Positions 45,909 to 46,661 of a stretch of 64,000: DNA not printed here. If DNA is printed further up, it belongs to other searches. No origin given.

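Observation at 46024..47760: GC-richer two-gene island: a REC-domain protein with an unknown Cys-containing output, and a Cys-rich 165-aa partner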

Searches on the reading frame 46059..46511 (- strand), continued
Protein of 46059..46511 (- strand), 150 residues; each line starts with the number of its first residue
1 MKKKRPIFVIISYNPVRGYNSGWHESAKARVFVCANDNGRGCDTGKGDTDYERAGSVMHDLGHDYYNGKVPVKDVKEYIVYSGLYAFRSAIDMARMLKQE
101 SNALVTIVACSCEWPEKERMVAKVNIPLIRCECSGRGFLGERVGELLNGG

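Call 85: find_related_loci(query=A2, collection=viral_contigs, flank=8000)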
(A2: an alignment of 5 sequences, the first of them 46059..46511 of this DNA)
Query A2 (150 aa) in viral_contigs; peptide patterns used: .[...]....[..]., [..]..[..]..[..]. (x = any residue, [..] = any of these).
30 stretches matched a pattern, but none encodes a relative of the query by tblastn (E <= 1e-3).

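Call 88: find_related_loci(query=A12, collection=metagenome_contigs, flank=10000)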
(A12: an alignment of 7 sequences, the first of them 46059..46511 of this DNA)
Query A12 (150 aa) in metagenome_contigs; peptide patterns used: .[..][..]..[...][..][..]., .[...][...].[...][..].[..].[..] (x = any residue, [..] = any of these).
89 stretches matched a pattern; 4 encode a relative of the query (tblastn E <= 1e-3); 4 distinct loci.
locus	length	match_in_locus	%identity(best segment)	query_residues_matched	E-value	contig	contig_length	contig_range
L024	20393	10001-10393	53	9-141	1e-42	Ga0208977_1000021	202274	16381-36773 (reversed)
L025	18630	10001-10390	51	8-140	7e-40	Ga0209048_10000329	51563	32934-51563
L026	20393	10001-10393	53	9-141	1e-42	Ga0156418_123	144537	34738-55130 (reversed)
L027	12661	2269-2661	53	9-141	1e-42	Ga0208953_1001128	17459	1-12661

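Call 93: search_protein_families(library=ncbifam, proteins=[P0144, P0147, P0169, P0097, P0028, P0032, P0050, P0071], max_evalue=0.5)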
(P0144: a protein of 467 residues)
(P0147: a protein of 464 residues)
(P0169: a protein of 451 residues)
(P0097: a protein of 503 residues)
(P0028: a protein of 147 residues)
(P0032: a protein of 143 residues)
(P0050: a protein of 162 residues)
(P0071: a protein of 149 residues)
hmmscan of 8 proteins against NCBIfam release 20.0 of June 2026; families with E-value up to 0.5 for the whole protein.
P0144 (467 aa): 1 family
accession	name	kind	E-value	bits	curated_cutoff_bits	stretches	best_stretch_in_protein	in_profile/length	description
TIGR04294.2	pre_pil_HX9DG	domain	0.043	13.7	19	0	212-221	8-17/22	H-X9-DG-CTERM domain-containing protein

P0147 (464 aa): 0 families

P0169 (451 aa): 2 families
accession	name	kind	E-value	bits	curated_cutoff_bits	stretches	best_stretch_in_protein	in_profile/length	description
TIGR00972.1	3a0107s01c2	equivalog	0.11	11.9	343.2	1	4-94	40-131/248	phosphate ABC transporter ATP-binding protein PstB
NF003128.0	PRK04046.1-4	equivalog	0.18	11.3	337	1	96-140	16-60/221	translation initiation factor IF-6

P0097 (503 aa): 0 families

P0028 (147 aa): 0 families

P0032 (143 aa): 1 family
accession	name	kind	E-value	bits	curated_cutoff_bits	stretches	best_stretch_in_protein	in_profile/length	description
NF051880.1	FlagAsmCDGMPTipF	equivalog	0.0065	15.4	600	1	41-120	315-396/421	flagella assembly cyclic-di-GMP phosphodiesterase TipF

P0050 (162 aa): 0 families

P0071 (149 aa): 2 families
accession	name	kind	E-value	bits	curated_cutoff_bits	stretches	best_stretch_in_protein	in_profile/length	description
NF040841.1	AMEP412_fam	subfamily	0.044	14.1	45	0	88-125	9-45/74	AMEP412 family response elicitor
NF008264.0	PRK11036.1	equivalog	0.068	12.6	366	1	58-125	28-98/261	tRNA uridine 5-oxyacetic acid(34) methyltransferase CmoM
